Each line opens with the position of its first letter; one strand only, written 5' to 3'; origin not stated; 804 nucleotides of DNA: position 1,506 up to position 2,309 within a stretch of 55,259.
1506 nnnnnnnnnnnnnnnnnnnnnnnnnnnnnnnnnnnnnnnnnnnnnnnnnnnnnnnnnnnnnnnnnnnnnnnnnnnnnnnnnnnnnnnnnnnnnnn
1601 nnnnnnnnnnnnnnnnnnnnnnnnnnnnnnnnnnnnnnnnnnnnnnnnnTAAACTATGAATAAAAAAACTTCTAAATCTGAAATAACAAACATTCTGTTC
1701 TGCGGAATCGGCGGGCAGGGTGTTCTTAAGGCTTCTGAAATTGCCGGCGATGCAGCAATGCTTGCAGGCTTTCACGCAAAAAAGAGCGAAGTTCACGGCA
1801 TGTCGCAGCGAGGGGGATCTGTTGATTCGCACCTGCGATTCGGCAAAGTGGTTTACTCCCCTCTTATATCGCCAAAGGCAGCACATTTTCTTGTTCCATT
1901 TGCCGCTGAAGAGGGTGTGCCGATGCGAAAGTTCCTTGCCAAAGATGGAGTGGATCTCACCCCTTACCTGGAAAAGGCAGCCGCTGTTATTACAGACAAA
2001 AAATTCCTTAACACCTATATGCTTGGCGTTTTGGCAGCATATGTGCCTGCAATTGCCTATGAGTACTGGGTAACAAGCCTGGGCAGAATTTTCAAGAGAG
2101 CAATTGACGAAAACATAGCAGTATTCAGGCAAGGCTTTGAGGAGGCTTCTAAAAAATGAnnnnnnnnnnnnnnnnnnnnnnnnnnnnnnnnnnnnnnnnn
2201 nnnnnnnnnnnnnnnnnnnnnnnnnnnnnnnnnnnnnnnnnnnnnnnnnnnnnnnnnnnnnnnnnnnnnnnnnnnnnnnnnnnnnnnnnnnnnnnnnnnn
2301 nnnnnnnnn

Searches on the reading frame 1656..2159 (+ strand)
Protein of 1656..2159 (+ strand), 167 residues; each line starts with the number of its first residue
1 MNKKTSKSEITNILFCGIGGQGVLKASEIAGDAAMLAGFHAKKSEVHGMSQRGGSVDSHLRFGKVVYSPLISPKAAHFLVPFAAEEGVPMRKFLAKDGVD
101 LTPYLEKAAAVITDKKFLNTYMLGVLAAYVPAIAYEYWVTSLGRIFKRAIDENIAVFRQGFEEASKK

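Call 51: search_protein_families(library=pfam, proteins=[window:1656-2159:+], max_evalue=0.0001)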
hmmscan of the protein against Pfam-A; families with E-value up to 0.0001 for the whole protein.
window:1656-2159:+ (167 aa): 1 family
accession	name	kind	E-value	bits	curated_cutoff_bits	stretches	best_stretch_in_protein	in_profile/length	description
PF01558.24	POR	-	2.4e-24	86.8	27.4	2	19-99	1-81/173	Pyruvate ferredoxin/flavodoxin oxidoreductase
